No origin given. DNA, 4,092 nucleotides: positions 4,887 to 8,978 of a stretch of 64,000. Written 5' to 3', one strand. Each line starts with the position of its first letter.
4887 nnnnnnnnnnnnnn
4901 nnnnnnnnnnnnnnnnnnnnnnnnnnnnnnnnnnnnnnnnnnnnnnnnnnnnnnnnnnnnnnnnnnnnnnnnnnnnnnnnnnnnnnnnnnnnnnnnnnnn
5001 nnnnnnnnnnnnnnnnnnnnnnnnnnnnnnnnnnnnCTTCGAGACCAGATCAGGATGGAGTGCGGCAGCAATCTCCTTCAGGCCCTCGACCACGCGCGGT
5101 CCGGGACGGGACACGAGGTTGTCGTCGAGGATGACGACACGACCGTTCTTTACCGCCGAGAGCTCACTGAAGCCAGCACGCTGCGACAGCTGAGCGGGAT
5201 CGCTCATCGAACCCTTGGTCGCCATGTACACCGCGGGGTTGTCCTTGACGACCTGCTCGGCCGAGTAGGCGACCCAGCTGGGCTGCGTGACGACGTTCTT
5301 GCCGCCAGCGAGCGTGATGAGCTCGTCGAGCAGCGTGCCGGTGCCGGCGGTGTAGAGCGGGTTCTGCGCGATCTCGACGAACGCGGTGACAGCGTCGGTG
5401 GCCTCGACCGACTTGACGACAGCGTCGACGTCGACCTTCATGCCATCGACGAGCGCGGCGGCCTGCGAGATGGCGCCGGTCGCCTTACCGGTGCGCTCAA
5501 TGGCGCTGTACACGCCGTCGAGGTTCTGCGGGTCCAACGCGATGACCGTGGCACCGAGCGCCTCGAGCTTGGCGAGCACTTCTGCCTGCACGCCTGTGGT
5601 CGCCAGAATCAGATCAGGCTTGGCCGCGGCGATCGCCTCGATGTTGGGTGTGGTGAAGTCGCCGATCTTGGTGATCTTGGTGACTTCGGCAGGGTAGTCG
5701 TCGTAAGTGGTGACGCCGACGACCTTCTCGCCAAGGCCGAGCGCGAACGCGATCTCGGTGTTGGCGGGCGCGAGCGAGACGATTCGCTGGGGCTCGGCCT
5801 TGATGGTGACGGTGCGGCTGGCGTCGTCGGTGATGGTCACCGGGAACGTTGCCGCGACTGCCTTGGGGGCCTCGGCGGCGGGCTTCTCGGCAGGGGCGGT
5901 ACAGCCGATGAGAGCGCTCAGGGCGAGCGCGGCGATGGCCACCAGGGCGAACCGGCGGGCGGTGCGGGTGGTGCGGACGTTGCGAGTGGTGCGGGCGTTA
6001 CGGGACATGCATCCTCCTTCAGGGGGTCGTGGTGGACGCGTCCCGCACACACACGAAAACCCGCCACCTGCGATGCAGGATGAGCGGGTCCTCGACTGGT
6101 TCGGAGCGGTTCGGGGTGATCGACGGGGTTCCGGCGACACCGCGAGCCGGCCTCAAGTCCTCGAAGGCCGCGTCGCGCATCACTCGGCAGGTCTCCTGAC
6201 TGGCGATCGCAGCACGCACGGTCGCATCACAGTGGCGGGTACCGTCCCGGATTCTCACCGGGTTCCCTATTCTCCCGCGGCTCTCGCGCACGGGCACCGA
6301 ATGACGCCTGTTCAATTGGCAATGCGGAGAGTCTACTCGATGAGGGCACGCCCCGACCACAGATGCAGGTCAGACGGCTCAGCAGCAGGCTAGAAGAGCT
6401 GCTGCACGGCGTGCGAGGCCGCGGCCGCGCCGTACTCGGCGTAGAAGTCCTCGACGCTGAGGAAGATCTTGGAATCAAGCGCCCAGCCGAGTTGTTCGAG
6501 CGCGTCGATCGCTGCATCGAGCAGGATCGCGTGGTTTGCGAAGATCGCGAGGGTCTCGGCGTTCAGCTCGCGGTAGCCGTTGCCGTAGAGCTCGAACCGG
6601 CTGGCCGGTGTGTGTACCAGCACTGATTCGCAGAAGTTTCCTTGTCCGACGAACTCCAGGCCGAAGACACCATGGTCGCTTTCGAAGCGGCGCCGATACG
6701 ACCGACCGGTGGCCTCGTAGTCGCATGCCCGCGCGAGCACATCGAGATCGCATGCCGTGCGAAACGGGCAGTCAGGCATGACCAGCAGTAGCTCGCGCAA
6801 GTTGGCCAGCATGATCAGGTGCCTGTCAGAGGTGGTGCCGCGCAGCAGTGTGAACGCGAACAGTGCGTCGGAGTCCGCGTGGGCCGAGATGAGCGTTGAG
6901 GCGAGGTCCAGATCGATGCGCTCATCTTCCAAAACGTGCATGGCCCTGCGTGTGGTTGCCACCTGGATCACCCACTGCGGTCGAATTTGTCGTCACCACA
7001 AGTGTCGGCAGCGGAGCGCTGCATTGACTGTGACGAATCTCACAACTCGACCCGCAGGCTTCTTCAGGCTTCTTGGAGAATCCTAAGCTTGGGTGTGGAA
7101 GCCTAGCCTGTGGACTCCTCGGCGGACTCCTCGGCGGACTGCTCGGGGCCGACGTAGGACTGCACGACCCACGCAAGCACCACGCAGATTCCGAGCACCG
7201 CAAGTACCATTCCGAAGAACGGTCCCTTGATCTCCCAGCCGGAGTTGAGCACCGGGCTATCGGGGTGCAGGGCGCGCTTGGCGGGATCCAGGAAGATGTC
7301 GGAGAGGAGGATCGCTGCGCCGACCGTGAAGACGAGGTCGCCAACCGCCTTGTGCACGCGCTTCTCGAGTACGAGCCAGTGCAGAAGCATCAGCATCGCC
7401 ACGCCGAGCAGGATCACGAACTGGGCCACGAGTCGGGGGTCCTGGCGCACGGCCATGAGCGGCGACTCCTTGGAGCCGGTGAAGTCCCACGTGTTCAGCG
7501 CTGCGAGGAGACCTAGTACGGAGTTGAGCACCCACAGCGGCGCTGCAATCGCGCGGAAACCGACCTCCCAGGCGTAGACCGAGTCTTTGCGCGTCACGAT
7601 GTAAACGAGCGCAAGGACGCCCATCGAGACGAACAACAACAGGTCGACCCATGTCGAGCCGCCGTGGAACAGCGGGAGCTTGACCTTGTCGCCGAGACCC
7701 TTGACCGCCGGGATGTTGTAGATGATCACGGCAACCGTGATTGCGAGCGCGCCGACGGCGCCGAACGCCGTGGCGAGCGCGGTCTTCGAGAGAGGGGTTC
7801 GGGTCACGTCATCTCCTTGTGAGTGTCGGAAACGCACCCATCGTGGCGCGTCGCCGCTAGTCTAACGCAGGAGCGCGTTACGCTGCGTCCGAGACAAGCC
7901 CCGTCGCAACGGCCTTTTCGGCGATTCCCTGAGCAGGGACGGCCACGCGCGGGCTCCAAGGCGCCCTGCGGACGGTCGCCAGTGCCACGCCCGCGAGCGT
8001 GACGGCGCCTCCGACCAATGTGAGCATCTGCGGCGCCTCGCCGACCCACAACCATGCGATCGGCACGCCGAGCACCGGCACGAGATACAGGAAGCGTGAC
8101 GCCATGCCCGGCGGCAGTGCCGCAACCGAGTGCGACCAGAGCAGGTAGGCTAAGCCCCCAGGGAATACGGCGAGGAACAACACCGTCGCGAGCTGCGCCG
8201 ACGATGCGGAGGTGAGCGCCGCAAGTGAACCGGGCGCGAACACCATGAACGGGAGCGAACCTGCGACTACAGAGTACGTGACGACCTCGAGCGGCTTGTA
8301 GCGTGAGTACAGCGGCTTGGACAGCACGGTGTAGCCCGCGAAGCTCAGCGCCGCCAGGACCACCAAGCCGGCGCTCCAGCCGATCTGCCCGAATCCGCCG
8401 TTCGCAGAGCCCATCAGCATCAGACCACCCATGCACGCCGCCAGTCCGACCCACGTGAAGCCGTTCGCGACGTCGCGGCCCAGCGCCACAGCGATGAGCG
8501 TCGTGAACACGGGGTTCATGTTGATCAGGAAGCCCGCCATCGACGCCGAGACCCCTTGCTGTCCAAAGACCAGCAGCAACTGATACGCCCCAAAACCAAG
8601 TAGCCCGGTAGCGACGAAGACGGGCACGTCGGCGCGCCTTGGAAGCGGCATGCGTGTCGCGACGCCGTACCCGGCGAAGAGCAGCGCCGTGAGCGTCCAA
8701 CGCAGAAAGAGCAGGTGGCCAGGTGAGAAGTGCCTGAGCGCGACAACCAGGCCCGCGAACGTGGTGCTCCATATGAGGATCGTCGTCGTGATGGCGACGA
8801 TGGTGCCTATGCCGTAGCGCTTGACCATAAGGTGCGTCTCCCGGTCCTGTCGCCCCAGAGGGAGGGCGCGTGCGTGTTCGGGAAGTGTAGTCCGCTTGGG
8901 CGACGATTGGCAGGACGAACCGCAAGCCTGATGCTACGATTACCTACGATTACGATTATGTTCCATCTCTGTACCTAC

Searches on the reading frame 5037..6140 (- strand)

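Call 30: search_protein_families(library=pfam, proteins=[window:5037-6140:-], max_evalue=0.001)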
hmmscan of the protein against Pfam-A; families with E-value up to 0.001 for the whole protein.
window:5037-6140:- (368 aa): 1 family
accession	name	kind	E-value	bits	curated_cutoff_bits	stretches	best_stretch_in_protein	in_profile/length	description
PF01497.23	Peripla_BP_2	-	2.4e-33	115.9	27.5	1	120-341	1-234/235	Periplasmic binding protein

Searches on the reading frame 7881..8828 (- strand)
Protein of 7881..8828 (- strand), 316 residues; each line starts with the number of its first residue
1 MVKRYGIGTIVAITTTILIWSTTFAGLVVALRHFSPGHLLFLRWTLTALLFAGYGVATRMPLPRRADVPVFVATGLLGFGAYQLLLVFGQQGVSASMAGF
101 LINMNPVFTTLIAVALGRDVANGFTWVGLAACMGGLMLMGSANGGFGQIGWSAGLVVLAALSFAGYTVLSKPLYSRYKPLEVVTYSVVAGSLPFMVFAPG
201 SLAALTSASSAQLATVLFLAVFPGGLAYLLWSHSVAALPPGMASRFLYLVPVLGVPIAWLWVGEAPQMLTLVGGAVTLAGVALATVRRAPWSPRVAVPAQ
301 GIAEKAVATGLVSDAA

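Call 30: search_protein_families(library=pfam, proteins=[window:7881-8828:-], max_evalue=0.001)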
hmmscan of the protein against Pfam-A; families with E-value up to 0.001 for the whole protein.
window:7881-8828:- (316 aa): 1 family
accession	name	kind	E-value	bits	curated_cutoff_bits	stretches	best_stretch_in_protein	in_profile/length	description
PF00892.27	EamA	-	1.8e-33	116.1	28.2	2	153-285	4-134/135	EamA-like transporter family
